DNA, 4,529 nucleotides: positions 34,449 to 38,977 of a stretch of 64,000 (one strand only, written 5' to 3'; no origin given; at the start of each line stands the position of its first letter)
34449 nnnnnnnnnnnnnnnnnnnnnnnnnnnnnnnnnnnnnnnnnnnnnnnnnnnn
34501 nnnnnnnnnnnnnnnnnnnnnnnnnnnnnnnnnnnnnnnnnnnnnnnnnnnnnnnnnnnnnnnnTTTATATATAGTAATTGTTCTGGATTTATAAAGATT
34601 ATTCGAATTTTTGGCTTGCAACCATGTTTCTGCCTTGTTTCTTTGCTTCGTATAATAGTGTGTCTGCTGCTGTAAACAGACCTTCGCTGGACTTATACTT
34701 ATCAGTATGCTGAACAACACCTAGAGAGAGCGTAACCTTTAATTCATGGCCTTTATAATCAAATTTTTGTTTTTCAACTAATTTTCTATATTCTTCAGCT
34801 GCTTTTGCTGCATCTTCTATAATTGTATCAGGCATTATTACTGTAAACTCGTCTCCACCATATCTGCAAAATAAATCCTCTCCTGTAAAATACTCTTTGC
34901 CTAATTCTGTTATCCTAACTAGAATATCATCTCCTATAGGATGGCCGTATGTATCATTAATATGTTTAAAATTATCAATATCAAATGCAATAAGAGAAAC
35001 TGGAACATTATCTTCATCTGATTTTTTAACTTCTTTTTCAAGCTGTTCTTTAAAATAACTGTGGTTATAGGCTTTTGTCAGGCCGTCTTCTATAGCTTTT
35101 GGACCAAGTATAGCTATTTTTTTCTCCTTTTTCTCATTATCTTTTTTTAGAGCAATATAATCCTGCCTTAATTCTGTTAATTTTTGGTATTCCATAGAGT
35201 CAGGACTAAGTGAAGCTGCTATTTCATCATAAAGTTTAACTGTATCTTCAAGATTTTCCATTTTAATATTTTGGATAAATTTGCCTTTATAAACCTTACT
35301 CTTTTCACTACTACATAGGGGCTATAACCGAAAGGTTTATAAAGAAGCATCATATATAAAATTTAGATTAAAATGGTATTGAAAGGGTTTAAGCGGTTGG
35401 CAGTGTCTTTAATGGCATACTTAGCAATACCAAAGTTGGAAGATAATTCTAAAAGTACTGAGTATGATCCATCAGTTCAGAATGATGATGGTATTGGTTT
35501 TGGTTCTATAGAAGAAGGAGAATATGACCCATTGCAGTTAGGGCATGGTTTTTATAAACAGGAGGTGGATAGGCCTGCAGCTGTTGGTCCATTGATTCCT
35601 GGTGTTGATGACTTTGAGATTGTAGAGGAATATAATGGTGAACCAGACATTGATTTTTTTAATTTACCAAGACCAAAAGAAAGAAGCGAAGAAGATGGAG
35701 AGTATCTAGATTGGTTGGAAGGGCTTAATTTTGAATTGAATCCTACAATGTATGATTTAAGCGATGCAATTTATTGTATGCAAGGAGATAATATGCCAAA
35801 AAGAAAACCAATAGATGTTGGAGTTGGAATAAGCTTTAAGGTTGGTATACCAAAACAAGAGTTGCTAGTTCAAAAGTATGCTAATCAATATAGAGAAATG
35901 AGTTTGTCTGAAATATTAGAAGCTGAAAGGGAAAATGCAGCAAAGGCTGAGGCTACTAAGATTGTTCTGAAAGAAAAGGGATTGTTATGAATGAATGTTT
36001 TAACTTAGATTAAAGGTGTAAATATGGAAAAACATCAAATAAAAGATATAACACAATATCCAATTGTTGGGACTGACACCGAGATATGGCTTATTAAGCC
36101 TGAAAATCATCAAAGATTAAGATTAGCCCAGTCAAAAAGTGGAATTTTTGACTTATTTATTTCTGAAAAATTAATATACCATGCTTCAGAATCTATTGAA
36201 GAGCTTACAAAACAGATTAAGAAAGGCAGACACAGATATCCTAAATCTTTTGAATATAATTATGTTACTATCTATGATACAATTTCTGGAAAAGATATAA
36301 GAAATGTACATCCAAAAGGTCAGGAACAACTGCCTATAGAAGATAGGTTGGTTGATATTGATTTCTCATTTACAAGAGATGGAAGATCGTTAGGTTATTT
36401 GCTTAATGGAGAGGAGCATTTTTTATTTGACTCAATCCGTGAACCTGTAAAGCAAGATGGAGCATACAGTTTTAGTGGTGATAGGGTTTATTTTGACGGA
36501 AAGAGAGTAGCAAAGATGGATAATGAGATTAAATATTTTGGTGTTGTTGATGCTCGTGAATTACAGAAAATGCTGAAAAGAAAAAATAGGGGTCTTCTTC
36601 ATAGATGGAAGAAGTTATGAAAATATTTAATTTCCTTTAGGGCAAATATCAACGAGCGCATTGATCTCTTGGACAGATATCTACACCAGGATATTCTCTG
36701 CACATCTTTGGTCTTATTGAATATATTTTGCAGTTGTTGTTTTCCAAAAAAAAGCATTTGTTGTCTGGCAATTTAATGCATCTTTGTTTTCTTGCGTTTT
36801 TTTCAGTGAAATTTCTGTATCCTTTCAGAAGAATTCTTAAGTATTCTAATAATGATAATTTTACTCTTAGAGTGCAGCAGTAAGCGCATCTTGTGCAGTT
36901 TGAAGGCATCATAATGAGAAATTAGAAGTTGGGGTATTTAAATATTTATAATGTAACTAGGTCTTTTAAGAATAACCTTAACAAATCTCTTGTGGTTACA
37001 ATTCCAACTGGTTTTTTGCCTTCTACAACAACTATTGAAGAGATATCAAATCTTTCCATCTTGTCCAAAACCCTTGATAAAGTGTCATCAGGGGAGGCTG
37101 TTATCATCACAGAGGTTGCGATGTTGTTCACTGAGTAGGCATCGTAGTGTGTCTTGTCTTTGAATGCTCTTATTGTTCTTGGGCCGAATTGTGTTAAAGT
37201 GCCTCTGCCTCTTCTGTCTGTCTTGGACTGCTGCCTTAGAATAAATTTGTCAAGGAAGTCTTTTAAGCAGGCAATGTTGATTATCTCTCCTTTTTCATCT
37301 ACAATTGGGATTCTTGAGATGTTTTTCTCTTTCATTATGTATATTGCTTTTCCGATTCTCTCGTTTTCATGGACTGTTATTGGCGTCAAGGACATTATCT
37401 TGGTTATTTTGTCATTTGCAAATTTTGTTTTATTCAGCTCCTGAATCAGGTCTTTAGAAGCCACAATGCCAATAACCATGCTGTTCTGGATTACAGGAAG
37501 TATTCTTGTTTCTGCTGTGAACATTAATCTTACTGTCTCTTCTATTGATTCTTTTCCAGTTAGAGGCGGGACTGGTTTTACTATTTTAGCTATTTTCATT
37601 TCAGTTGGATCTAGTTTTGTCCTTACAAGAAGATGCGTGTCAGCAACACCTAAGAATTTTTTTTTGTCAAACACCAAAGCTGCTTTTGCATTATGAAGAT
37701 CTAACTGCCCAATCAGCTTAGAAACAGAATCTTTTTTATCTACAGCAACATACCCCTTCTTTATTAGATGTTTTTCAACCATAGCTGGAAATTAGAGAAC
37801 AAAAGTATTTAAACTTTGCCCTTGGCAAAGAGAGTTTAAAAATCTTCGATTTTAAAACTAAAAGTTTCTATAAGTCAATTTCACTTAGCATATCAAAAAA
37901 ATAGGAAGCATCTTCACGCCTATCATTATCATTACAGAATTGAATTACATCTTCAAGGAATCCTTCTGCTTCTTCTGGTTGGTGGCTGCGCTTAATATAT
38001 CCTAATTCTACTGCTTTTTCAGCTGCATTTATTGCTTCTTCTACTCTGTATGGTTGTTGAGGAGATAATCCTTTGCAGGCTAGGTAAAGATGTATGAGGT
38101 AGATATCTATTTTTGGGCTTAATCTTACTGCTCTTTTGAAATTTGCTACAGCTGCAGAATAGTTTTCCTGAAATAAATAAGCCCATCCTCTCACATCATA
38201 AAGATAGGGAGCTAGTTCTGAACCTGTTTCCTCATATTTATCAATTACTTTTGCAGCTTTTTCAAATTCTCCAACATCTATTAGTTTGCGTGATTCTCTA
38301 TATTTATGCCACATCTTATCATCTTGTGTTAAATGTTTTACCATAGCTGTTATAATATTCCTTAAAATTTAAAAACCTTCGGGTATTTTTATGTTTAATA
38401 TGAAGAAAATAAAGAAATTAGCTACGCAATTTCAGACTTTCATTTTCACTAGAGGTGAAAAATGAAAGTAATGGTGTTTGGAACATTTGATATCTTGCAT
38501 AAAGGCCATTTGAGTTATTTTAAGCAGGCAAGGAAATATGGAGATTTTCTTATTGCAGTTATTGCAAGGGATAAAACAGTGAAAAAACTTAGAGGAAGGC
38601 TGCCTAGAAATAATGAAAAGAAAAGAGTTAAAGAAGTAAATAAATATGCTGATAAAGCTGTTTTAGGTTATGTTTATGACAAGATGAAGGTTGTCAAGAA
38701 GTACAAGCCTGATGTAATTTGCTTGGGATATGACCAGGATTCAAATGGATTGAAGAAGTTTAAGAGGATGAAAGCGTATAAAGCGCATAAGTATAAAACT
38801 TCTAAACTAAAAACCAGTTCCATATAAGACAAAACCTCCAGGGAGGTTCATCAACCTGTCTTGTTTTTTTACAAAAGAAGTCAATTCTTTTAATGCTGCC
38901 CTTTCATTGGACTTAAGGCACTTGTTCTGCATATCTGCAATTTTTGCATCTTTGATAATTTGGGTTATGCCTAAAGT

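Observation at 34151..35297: Intact GGDEF diguanylate cyclase plus an adjacent degenerate GGDEF-like gene, both behind archaeal-type promoters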

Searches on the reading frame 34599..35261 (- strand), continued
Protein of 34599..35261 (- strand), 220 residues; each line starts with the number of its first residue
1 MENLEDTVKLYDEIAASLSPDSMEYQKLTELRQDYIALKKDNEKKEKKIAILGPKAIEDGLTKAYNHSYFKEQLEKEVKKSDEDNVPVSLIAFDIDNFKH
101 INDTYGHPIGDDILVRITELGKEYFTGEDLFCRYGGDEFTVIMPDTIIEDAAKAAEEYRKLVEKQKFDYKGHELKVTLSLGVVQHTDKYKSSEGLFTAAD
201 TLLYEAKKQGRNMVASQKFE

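Call 74: find_encoding_contigs(protein=P0133, flank=8000, max_places=2)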
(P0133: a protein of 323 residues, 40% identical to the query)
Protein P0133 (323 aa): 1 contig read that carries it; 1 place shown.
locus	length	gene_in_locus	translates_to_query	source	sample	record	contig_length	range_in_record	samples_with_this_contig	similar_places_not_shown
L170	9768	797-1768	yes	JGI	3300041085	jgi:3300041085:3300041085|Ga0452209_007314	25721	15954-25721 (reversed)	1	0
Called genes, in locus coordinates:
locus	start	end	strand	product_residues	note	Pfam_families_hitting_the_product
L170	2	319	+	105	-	?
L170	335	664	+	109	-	PF03692:CxxCxxCC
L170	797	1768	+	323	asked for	PF00990:GGDEF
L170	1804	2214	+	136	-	-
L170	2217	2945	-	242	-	PF01015:Ribosomal_S3Ae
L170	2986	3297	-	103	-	-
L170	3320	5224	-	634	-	PF02518:HATPase_c, PF00204:DNA_gyraseB, PF01751:Toprim, PF00986:DNA_gyraseB_C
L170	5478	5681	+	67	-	-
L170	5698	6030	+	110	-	-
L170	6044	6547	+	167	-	-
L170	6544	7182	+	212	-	-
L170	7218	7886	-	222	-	-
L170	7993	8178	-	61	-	-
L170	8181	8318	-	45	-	-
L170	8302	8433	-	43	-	-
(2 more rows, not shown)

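Call 75: find_encoding_contigs(protein=P0132, flank=8000, max_places=2)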
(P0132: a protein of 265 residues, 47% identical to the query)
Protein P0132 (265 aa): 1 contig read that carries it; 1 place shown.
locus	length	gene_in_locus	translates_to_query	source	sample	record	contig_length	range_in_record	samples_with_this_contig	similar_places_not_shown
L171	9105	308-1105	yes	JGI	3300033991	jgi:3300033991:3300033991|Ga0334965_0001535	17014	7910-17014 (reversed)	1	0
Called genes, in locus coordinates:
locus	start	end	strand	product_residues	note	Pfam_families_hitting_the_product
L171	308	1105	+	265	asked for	PF00990:GGDEF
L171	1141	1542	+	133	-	-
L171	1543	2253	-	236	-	PF01015:Ribosomal_S3Ae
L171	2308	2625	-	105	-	-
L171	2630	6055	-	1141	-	PF02518:HATPase_c, PF00204:DNA_gyraseB, PF01751:Toprim, PF14890:Intein_splicing, PF14528:LAGLIDADG_3 (weak), PF00986:DNA_gyraseB_C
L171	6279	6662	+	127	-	-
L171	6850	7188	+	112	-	-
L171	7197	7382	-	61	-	-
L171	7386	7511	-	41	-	-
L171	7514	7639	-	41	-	-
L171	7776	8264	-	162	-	-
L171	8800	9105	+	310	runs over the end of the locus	PF04014:MazE_antitoxin (weak)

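Call 83: predict_structure(alignment_id=A7)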
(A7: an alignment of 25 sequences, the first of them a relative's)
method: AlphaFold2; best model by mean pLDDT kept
length: 220 residues; sequences in the alignment: 25
mean_pLDDT: 93.0   pTM: 0.81
mean pLDDT of the five models: 93.0, 92.3, 92.1, 92.1, 91.1
residues with pLDDT >= 90: 166; 70-90: 49; 50-70: 2; < 50: 3
segments of 3 or more residues with pLDDT < 50: none
pLDDT, mean of each block of 10 residues (from residue 1): 69 83 87 88 91 90 97 98 97 98 96 98 95 97 98 98 96 96 93 97 97 85
secondary structure, 60 per line:
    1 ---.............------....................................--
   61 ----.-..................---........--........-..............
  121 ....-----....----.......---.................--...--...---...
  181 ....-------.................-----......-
elements in order: H4-16 H23-57 H67-84 E88-95 H98-105 H107-124 E130-133 E138-144 H148-164 E167-169 E172-174 E178-184 H192-208 E214-216

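Call 86: fold_search(model_id=the predicted structure, library=pdb)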
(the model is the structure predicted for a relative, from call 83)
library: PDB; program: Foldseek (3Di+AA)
matches with E <= 10: 766; with E <= 0.001: 108
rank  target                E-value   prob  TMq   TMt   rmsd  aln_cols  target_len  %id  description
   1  9g86_A                1.2e-17  1.00  0.70  0.35   1.5       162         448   41  Structure of Response regulator PleD in complex with c-diGMP and pppGpp (released 2025-08-06)
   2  3ign                  1.9e-17  1.00  0.71  0.94   1.1       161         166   32  Crystal Structure of the GGDEF domain from Marinobacter aquaeolei diguanylate cyclase complexed with c-di-GMP - Northeas (released 2009-08-11)
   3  3i5c_A                1.9e-17  1.00  0.68  0.76   6.1       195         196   33  Crystal structure of a fusion protein containing the leucine zipper of GCN4 and the GGDEF domain of WspR from Pseudomo (released 2009-08-18)
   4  6zxb_A                3.8e-17  1.00  0.73  0.55   1.3       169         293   34  Diguanylate cyclase DgcR (I-site mutant) in native state (released 2021-03-31)
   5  2wb4_A                4.5e-17  1.00  0.70  0.34   1.6       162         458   41  activated diguanylate cyclase PleD in complex with c-di-GMP (released 2010-04-21)
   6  9g85_A                4.5e-17  1.00  0.69  0.35   1.7       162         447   41  Structure of Response regulator PleD in complex with c-diGMP and ppGpp (released 2025-08-06)
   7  3bre_A                7.0e-17  1.00  0.72  0.50   4.8       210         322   32  Crystal Structure of P.aeruginosa PA3702 (released 2008-04-01)
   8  3bre_B                9.5e-17  1.00  0.78  0.54   4.0       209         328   32  Crystal Structure of P.aeruginosa PA3702 (released 2008-04-01)
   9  9g85_C                1.0e-16  1.00  0.70  0.36   1.5       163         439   40  Structure of Response regulator PleD in complex with c-diGMP and ppGpp (released 2025-08-06)
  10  6ttr_B                1.1e-16  1.00  0.83  0.93   1.4       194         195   26  Crystal Structure of the coiled coil and GGDEF domain of DgcB from Caulobacter crescentus in complex with c-di-GMP (released 2021-01-13)
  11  6ttr_A                1.5e-16  1.00  0.78  0.90   2.1       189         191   26  Crystal Structure of the coiled coil and GGDEF domain of DgcB from Caulobacter crescentus in complex with c-di-GMP (released 2021-01-13)
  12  3i5c_B                1.7e-16  1.00  0.69  0.77   7.7       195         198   32  Crystal structure of a fusion protein containing the leucine zipper of GCN4 and the GGDEF domain of WspR from Pseudomo (released 2009-08-18)
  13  6et7_B                1.8e-16  1.00  0.76  0.27   2.7       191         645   32  Activated heterodimer of the bacteriophytochrome regulated diguanylyl cyclase variant - S505V A526V - from Idiomarina  (released 2018-06-13)
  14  9g86_B                2.1e-16  1.00  0.69  0.35   1.5       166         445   40  Structure of Response regulator PleD in complex with c-diGMP and pppGpp (released 2025-08-06)
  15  7e6g_A                2.1e-16  1.00  0.78  0.66   9.4       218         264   28  Crystal structure of diguanylate cyclase SiaD in complex with its activator SiaC from Pseudomonas aeruginosa (released 2021-09-22)
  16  7e6g_B                2.1e-16  1.00  0.72  0.62  10.0       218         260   28  Crystal structure of diguanylate cyclase SiaD in complex with its activator SiaC from Pseudomonas aeruginosa (released 2021-09-22)
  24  1w25_A                1.1e-15  1.00  0.70  0.34   1.6       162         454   41  Response regulator PleD in complex with c-diGMP (released 2004-11-18)
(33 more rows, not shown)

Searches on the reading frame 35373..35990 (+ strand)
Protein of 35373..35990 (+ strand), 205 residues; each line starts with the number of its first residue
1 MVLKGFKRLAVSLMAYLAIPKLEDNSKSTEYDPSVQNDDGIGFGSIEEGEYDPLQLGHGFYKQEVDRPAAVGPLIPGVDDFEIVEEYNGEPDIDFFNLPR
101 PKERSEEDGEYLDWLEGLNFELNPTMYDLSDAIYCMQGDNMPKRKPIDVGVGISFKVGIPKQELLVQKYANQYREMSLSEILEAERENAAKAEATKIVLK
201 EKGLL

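Call 4: search_protein_families(library=pfam, proteins=[window:35373-35990:+], max_evalue=1)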
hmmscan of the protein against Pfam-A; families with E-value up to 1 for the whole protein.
window:35373-35990:+ (205 aa): 1 family
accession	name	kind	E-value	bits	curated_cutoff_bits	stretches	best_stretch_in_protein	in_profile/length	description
PF25671.1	T4_Tape_measure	-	0.022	13.8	27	1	65-130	143-202/590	Phage T4-tail tape measure protein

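Call 61: search_protein_families(library=padloc, proteins=[window:35373-35990:+], max_evalue=0.01)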
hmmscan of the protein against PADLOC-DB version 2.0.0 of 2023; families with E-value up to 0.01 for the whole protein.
window:35373-35990:+ (205 aa): 0 families

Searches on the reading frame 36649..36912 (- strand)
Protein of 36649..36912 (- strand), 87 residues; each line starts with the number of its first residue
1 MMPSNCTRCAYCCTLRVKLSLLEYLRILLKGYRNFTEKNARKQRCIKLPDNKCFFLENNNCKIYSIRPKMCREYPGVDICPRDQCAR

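Call 4: search_protein_families(library=pfam, proteins=[window:36649-36912:-], max_evalue=1)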
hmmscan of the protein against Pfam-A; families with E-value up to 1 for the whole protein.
window:36649-36912:- (87 aa): 1 family
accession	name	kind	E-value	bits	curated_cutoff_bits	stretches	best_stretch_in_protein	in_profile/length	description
PF03692.20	CxxCxxCC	-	2.4e-10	41.4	23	1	5-77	1-72/85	Putative zinc- or iron-chelating domain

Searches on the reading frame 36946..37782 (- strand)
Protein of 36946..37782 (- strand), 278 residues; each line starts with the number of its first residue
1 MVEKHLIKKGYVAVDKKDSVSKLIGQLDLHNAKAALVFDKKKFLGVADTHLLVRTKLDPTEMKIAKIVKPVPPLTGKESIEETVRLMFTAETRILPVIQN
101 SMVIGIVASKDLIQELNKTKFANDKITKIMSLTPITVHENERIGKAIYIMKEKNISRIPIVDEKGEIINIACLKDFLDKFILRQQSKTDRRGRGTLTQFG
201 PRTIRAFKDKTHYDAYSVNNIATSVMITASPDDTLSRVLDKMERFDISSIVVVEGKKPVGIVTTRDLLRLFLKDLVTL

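Call 4: search_protein_families(library=pfam, proteins=[window:36946-37782:-], max_evalue=1)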
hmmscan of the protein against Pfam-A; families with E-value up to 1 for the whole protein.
window:36946-37782:- (278 aa): 3 families
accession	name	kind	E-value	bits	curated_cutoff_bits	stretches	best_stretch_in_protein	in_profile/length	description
PF00571.33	CBS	-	2.7e-31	108.1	24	3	219-272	2-56/57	CBS domain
PF04755.18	PAP_fibrillin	-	0.033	14.6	22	1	71-134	42-104/198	PAP_fibrillin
PF17288.8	Terminase_3C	-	0.098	13.5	26.7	0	107-136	111-140/155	Terminase RNAseH like domain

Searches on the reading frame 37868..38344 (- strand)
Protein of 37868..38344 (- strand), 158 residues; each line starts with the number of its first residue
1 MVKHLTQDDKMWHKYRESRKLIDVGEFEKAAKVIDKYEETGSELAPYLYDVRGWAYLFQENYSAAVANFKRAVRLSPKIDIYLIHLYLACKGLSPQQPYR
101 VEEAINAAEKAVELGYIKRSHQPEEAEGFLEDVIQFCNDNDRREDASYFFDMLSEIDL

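Call 12: search_protein_families(library=pfam, proteins=[window:37868-38344:-], max_evalue=0.01)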
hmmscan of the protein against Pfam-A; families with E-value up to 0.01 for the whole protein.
window:37868-38344:- (158 aa): 8 families
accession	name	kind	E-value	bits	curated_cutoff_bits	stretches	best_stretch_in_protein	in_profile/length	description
PF07719.23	TPR_2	-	4.2e-08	33.1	27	1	47-78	2-33/34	Tetratricopeptide repeat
PF00515.34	TPR_1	-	1.9e-06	27.9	27.8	1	52-78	7-33/34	Tetratricopeptide repeat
PF13181.12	TPR_8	-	8.3e-06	26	25.7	1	49-78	4-33/34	Tetratricopeptide repeat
PF13428.12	TPR_14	-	1.3e-05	25.8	23.5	0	49-82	4-38/44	Tetratricopeptide repeat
PF13424.12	TPR_12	-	2.8e-05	24.7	30.1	1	27-76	26-75/77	Tetratricopeptide repeat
PF13432.12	TPR_16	-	0.00031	21.6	32.7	0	25-77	11-62/65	Tetratricopeptide repeat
PF13374.12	TPR_10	-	0.0074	16.7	27.5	0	53-75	9-31/42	Tetratricopeptide repeat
PF13414.12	TPR_11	-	0.0098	16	26.8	0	55-78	3-26/42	TPR repeat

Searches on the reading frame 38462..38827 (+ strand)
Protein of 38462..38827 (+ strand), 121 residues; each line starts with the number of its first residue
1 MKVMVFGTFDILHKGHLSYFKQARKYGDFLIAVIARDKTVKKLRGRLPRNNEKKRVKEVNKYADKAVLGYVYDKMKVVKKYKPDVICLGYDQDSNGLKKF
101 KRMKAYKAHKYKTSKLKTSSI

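Call 12: search_protein_families(library=pfam, proteins=[window:38462-38827:+], max_evalue=0.01)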
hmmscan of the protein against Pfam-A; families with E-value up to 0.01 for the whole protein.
window:38462-38827:+ (121 aa): 1 family
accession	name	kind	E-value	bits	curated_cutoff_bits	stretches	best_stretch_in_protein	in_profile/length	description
PF01467.32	CTP_transf_like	-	1.2e-14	55.1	21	1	5-98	2-96/133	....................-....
